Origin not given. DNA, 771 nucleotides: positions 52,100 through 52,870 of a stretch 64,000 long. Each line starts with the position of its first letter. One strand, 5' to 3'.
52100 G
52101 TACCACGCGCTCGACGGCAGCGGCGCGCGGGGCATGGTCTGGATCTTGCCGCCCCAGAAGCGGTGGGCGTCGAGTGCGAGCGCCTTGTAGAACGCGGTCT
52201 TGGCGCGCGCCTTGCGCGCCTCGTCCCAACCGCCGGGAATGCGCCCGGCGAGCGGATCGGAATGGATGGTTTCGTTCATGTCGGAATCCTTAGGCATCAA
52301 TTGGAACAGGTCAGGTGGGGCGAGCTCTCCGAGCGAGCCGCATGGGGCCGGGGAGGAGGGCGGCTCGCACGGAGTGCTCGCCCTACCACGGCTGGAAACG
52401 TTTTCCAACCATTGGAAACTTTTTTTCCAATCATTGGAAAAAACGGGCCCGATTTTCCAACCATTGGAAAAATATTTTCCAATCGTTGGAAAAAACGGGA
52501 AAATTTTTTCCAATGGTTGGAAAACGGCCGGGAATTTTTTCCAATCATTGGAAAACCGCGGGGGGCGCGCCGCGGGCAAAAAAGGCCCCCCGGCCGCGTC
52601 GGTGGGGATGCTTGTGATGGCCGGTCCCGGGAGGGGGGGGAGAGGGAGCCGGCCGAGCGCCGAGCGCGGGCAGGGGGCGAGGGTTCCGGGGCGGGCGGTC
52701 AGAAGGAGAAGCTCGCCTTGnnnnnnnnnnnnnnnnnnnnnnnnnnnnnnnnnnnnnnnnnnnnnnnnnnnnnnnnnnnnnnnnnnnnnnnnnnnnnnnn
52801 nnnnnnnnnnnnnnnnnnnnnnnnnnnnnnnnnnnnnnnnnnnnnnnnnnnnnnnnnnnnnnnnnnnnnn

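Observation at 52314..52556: Composite REP-hairpin plus palindrome-array element with a rigid 22-30-22-31-31 bp internal architecture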

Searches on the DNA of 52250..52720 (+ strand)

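Call 32: search_rna_families(source=window, start=52250, end=52720, threshold=evalue, max_evalue=10)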
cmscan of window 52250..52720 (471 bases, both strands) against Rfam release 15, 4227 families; matches with E-value up to 10: 57.
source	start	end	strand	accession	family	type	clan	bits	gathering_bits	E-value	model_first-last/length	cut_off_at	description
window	52400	52556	+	RF04133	MIR2646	Gene; miRNA;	-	38.3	245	8e-07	1-256/256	no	MIR2646 microRNA precursor family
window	52422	52556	-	RF04133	MIR2646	Gene; miRNA;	-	37.1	245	1.7e-06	1-256/256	no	MIR2646 microRNA precursor family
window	52421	52557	+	RF04156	MIR2670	Gene; miRNA;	-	34.3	117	1.4e-05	1-200/200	no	MIR2670 microRNA precursor family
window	52446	52500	+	RF03640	mir-3747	Gene; miRNA;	-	33.7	63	3.6e-05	1-67/67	no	mir-3747 microRNA precursor family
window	52452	52525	+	RF04027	mir-1422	Gene; miRNA;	-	31.5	60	0.00086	1-84/84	no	mir-1422 microRNA precursor family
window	52430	52517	-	RF00984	mir-576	Gene; miRNA;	-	30.7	99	0.0001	1-90/90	no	mir-576 microRNA precursor family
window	52410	52484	+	RF00810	mir-85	Gene; miRNA;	-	30.2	68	0.00057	1-82/82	no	mir-85 microRNA precursor family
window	52412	52484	-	RF03640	mir-3747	Gene; miRNA;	-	28.7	63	0.00087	1-67/67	no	mir-3747 microRNA precursor family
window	52446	52534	+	RF01024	mir-944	Gene; miRNA;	-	28.7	100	0.0045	1-88/88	no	mir-944 microRNA precursor family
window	52440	52507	-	RF03641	mir-991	Gene; miRNA;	-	27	100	0.0025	1-88/88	no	mir-991 microRNA precursor family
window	52436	52511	-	RF03873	mir-3192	Gene; miRNA;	-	26.3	80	0.0046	1-77/77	no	mir-3192 microRNA precursor family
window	52402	52492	+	RF03861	mir-4484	Gene; miRNA;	-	26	90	0.019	1-89/89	no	mir-4484 microRNA precursor family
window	52313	52388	+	RF02010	mir-3180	Gene; miRNA;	-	25.7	99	0.059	1-92/92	no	mir-3180 microRNA precursor family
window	52441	52553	-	RF01663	ceN93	Gene; sRNA;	-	25.3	60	0.028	1-131/131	no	Caenorhabditis sRNA ceN93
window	52452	52525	-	RF04027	mir-1422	Gene; miRNA;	-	24.5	60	0.047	1-84/84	no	mir-1422 microRNA precursor family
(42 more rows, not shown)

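Call 71: search_dna_similar(query=window:52395-52560:+, collection=plasmids, mode=distant, max_rows=10)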
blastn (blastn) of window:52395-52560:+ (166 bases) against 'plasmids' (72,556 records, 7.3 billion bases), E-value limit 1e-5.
No match.

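Call 72: search_dna_similar(query=window:52395-52560:+, collection=phages, mode=distant, max_rows=10)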
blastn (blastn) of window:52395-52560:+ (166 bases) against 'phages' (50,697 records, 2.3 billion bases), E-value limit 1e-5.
No match.
